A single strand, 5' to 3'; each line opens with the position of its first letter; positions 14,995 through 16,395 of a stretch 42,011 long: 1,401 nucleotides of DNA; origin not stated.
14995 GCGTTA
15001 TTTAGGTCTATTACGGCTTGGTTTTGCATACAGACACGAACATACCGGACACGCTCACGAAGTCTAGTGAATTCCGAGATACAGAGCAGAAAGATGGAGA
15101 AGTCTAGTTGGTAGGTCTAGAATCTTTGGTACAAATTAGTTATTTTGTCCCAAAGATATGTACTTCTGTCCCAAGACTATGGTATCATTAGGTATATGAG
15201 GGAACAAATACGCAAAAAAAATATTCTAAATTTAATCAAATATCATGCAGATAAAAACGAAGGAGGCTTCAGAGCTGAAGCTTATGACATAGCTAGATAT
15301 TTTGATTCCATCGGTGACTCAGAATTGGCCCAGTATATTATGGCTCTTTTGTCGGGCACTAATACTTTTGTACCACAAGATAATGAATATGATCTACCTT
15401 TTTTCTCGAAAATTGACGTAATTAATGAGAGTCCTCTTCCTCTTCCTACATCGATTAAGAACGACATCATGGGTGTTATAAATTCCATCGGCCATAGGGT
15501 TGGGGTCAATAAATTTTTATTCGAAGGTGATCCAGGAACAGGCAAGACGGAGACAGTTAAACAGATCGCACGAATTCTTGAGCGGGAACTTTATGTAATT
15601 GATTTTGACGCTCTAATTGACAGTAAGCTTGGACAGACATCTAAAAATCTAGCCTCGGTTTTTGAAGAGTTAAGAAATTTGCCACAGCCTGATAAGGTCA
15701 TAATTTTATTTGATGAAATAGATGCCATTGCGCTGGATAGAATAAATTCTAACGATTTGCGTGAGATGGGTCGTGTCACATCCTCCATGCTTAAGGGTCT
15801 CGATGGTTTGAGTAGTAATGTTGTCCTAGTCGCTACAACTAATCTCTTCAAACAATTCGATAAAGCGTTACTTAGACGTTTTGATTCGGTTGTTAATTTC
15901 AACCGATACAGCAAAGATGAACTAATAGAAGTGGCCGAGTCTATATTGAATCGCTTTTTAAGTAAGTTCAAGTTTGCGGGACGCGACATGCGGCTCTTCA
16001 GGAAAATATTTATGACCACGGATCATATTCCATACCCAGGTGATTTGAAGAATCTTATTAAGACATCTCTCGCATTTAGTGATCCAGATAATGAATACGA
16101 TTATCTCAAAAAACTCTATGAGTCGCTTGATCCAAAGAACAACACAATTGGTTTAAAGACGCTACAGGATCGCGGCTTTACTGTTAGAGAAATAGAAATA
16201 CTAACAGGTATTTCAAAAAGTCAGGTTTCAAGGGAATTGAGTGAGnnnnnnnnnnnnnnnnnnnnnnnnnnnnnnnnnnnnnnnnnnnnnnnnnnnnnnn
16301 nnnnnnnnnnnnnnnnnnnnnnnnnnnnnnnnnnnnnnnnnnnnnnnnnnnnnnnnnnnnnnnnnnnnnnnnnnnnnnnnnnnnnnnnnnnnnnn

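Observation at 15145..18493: AAA+ ATPase plus cytoplasmic subtilisin-like (S8) protease operon: IetAS-like candidate anti-phage module on an AT-rich island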

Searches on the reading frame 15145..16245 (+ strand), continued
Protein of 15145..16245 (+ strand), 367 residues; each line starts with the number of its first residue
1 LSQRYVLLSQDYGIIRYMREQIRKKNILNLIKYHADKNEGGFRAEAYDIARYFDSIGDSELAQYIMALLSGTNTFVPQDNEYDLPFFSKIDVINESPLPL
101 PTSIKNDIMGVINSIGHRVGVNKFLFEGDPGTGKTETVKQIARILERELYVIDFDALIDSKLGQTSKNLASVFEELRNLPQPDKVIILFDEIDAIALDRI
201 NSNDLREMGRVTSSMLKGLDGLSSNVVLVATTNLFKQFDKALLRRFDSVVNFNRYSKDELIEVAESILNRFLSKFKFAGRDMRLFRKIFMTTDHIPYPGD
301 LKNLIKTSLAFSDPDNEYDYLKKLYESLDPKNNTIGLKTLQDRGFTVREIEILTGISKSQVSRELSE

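Call 55: search_protein_families(library=phrogs, proteins=[window:15196-16245:+], max_evalue=0.001)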
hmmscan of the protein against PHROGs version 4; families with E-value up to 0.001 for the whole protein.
window:15196-16245:+ (350 aa): 13 families
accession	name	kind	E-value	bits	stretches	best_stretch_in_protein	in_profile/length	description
phrog_3757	-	unknown function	5.1e-78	264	1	6-349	3-365/367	-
phrog_10401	-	other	5e-25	89.3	1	106-246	462-595/667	ATPase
phrog_9172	-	unknown function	2.1e-17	64.2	1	77-267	79-270/509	-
phrog_7485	-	unknown function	6e-17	62.7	1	107-245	230-369/430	-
phrog_168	-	DNA, RNA and nucleotide metabolism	6.2e-13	50.1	1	84-254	26-173/314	clamp loader of DNA polymerase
phrog_30773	-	unknown function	5.3e-08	32.6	1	107-239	199-335/666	-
phrog_4339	-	unknown function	4.5e-07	30.3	1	105-256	308-459/552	-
phrog_4871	-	other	1.3e-06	28.1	0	106-136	498-531/764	ATP-dependent protease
phrog_8638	-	unknown function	2.5e-06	27.4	1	111-267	312-469/568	-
phrog_14322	-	unknown function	7.5e-06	26.4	1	107-249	229-362/398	-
phrog_5846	-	DNA, RNA and nucleotide metabolism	4.7e-05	23.8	1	105-253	39-168/380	clamp loader of DNA polymerase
phrog_11838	-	DNA, RNA and nucleotide metabolism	0.00018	21.8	1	107-186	43-118/420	clamp loader of DNA polymerase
phrog_249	-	moron, auxiliary metabolic gene and host takeover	0.00026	21.4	1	103-139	127-162/380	porphyrin biosynthesis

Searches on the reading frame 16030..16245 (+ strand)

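Call 50: search_protein_families(library=pfam, proteins=[window:16030-16245:+], max_evalue=10)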
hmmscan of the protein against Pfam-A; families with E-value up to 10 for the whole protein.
window:16030-16245:+ (72 aa): 6 families
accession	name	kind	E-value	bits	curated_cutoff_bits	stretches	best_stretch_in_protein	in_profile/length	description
PF02796.21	HTH_7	-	0.055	14.1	23.8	1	42-68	14-40/45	Helix-turn-helix domain of resolvase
PF12802.13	MarR_2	-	0.077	13.6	27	1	47-70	16-41/61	MarR family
PF13384.12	HTH_23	-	0.1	12.9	24.6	1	46-70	15-38/50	Homeodomain-like domain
PF13443.12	HTH_26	-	0.11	13.1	22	1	44-68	5-29/63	Cro/C1-type HTH DNA-binding domain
PF01022.26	HTH_5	-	0.12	12.7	22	1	42-71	8-37/47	Bacterial regulatory protein, arsR family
PF18579.7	Raf1_HTH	-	0.14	12.3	27.3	1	42-65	23-46/61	Rubisco accumulation factor 1 helix turn helix domain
